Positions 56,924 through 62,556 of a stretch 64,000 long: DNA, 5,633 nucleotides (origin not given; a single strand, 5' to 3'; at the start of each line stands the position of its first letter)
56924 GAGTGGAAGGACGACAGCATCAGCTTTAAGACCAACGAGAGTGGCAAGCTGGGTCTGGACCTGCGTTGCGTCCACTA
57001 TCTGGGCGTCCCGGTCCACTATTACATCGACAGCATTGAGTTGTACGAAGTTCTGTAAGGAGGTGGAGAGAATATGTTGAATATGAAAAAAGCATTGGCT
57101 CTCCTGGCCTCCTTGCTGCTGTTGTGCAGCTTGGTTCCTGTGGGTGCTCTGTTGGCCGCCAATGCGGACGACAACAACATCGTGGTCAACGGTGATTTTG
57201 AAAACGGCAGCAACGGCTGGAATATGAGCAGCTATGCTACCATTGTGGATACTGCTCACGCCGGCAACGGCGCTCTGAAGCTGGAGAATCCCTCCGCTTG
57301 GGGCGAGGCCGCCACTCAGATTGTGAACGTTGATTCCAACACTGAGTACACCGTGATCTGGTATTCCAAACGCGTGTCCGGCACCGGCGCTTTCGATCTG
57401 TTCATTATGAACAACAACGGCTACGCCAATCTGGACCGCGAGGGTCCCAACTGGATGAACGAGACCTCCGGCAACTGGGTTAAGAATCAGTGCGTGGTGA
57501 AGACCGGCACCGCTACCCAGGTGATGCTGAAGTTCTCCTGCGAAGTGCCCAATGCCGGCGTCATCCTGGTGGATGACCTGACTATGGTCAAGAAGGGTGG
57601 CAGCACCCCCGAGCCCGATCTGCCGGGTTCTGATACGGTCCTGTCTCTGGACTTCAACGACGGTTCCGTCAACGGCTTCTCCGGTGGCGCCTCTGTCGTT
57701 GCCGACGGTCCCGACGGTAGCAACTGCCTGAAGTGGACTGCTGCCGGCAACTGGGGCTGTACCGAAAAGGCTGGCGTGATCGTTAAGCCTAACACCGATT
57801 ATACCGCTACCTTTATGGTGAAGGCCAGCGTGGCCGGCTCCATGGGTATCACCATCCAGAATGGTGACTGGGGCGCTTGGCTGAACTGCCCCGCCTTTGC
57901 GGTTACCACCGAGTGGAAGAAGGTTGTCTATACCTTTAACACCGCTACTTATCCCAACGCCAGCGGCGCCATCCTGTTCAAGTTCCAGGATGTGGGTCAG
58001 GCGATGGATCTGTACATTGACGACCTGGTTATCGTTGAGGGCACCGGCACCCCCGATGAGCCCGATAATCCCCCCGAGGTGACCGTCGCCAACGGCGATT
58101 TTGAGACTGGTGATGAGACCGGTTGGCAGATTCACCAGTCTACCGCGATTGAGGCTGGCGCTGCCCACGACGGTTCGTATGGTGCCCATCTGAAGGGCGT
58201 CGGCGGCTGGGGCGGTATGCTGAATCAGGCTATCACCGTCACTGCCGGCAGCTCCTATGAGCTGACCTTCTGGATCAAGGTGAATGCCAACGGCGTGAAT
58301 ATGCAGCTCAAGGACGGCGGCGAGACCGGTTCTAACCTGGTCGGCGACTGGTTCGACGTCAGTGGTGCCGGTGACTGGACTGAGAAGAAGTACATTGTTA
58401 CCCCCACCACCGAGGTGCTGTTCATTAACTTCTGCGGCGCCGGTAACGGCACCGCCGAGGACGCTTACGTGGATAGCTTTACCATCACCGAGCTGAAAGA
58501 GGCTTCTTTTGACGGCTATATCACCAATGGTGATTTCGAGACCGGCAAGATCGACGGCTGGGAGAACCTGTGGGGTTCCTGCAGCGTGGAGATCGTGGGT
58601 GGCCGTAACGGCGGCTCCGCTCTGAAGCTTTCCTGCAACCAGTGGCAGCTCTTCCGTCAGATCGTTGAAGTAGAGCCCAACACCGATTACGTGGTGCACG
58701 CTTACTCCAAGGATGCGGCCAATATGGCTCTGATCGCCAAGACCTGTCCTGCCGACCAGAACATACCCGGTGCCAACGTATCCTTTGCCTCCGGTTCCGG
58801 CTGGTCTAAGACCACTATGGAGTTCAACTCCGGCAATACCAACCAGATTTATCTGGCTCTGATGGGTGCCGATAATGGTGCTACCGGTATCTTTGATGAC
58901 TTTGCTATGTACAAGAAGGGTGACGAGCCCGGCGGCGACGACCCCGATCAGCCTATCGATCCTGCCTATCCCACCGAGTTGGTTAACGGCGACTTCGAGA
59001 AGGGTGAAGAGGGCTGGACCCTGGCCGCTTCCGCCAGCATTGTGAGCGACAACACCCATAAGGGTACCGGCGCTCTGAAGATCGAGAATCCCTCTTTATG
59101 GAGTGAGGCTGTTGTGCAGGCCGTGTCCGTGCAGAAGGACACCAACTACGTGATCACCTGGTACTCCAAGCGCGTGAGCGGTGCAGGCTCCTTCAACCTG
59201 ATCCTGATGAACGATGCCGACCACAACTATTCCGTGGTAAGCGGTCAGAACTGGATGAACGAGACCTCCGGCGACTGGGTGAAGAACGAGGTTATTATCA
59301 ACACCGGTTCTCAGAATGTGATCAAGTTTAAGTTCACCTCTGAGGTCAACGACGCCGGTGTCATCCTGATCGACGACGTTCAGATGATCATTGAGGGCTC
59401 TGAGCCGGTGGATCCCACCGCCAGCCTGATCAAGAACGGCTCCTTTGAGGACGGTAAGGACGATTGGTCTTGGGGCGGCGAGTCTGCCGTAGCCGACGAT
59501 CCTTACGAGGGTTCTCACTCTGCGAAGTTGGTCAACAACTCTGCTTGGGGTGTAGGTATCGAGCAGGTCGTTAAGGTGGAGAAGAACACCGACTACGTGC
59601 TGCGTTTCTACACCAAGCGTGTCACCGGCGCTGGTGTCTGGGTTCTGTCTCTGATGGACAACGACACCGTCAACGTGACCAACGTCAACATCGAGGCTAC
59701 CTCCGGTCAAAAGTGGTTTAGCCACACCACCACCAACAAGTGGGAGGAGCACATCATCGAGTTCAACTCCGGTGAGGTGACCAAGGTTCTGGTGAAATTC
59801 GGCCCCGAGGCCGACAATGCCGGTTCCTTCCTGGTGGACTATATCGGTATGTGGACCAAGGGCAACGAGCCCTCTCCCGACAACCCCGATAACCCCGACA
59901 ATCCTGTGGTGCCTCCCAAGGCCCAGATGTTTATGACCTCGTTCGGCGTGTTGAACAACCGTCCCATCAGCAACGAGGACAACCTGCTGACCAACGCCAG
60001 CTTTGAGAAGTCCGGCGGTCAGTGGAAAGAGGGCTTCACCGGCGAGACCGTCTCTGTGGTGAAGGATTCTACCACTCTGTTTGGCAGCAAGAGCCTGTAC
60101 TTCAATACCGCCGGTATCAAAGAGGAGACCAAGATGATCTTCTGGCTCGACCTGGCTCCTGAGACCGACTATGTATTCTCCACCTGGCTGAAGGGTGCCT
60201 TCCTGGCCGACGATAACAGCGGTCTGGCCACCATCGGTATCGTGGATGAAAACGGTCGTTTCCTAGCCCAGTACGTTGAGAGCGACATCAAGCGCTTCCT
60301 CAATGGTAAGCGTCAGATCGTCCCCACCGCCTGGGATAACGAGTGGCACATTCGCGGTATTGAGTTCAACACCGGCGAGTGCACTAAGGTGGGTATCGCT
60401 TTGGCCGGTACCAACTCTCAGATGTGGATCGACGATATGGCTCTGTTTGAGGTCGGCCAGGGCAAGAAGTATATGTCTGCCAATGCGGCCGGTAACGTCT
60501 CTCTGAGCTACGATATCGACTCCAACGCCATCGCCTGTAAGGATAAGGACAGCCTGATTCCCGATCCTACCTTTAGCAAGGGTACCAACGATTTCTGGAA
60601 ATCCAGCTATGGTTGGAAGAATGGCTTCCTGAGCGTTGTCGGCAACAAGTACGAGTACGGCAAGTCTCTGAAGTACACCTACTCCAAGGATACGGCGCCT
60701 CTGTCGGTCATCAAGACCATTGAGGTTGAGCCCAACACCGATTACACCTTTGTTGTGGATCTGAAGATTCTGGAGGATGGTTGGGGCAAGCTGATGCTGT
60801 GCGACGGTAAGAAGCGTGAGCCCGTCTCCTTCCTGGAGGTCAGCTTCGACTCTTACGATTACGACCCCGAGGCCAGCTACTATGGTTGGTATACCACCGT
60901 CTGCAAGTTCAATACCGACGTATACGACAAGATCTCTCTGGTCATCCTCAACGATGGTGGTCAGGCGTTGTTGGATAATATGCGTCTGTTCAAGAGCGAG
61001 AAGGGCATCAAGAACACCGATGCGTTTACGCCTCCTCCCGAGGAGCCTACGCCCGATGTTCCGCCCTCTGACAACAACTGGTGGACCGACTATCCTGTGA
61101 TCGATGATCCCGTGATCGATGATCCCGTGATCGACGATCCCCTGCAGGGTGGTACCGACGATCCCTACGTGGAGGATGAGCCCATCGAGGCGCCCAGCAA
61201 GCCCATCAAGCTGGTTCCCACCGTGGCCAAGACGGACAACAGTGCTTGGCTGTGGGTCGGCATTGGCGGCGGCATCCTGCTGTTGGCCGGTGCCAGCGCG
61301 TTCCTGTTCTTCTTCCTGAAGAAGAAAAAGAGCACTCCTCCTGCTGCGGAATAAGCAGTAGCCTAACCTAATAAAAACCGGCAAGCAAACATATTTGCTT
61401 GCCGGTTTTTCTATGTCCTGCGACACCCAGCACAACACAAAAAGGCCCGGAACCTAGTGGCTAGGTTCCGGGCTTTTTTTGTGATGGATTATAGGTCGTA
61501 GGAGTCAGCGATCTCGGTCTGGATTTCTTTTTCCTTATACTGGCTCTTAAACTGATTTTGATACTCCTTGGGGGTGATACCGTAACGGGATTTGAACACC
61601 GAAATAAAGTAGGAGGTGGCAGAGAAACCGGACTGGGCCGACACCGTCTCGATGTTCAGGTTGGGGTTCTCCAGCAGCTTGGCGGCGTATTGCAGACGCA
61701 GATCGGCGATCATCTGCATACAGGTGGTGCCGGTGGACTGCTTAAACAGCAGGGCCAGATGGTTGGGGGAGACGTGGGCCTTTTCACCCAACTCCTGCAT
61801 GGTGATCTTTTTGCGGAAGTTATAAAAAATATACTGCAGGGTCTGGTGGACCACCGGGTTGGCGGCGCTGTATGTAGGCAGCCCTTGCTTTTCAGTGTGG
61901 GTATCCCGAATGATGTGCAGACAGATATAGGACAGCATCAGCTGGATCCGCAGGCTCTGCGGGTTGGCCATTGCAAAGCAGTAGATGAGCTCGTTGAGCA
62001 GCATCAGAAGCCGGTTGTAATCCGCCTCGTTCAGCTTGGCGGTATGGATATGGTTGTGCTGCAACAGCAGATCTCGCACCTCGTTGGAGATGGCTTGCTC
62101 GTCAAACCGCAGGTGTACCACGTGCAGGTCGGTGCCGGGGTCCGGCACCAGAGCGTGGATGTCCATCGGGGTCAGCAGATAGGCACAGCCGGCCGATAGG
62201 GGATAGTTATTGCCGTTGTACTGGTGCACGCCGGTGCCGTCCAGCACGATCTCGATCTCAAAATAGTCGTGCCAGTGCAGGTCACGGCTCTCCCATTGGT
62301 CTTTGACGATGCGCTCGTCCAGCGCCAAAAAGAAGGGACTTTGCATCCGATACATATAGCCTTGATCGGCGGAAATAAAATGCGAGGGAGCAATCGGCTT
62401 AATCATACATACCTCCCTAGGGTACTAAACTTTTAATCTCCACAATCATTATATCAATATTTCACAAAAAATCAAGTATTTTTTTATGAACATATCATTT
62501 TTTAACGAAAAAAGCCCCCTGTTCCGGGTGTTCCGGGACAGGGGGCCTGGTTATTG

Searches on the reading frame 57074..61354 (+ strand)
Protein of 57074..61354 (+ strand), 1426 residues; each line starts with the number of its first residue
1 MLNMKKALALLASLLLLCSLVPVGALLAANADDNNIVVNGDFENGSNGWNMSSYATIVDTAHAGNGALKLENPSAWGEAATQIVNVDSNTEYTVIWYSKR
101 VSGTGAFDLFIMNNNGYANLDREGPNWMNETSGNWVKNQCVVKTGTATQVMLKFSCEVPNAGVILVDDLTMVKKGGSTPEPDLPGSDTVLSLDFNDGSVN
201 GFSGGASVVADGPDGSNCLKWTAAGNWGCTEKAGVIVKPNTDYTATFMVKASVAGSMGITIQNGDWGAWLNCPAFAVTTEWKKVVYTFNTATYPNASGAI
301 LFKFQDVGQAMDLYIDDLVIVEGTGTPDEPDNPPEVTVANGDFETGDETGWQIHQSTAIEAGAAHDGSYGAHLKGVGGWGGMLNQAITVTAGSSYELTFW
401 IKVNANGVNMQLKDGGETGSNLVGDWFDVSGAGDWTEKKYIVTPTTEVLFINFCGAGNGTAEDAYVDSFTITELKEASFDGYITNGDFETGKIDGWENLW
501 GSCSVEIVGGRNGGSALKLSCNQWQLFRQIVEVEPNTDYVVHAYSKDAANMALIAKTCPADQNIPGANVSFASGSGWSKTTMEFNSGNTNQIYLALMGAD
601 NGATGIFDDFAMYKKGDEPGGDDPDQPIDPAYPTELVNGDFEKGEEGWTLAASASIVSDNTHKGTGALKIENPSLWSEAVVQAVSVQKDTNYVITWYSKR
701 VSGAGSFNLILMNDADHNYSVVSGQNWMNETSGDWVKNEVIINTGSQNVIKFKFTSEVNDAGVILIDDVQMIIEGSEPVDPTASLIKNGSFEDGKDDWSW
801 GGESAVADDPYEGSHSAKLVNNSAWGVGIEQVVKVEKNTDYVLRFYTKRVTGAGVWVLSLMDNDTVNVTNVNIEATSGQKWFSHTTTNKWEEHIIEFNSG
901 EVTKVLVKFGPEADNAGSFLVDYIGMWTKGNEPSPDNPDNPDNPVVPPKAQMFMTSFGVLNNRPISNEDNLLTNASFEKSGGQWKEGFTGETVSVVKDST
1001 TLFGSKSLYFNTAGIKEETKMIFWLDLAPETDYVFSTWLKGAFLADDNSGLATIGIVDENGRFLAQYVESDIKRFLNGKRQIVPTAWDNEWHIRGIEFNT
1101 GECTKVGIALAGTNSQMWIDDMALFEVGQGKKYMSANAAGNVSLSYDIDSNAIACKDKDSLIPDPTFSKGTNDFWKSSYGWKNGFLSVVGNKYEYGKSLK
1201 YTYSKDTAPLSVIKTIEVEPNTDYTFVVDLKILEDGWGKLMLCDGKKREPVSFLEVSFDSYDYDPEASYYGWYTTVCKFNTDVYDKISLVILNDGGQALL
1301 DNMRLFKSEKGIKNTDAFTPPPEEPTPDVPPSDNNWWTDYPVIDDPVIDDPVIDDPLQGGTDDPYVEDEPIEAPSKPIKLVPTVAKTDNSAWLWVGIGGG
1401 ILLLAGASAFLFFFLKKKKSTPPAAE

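Call 79: search_protein_families(library=pfam, proteins=[window:57074-61354:+], max_evalue=0.001)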
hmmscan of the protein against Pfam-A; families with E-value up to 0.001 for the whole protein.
window:57074-61354:+ (1426 aa): 2 families
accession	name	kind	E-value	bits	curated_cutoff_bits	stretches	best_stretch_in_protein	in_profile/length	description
PF02018.23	CBM_4_9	-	1.2e-50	171.9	25.9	6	338-445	4-119/136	Carbohydrate binding domain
PF21463.3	Cry1Ac_dom-VII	-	0.00067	20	27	0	640-719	1-72/79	Cry1Ac, domain VII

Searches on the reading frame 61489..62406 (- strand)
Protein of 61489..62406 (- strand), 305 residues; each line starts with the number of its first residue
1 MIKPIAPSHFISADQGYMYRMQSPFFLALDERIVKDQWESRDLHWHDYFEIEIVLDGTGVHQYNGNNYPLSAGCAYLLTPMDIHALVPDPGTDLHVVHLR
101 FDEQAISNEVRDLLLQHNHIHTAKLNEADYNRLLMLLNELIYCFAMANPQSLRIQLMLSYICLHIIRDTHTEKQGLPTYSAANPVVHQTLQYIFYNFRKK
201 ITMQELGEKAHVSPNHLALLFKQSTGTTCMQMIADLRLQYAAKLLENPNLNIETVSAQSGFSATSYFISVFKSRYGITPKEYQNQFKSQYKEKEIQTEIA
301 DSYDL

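Call 79: search_protein_families(library=pfam, proteins=[window:61489-62406:-], max_evalue=0.001)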
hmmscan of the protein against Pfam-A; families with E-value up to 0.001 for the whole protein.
window:61489-62406:- (305 aa): 4 families
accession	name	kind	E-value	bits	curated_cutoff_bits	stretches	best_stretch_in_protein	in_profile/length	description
PF12833.13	HTH_18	-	9.1e-20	71.2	33.6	1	208-284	3-79/80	Helix-turn-helix domain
PF02311.25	AraC_binding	-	4.4e-15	56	21.1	1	36-139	11-111/135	AraC-like ligand binding domain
PF00165.29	HTH_AraC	-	7.2e-14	51.9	26.6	1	247-284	6-42/42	Bacterial regulatory helix-turn-helix proteins, AraC family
PF07883.17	Cupin_2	-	3.2e-05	24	27.2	1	41-86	11-56/70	Cupin domain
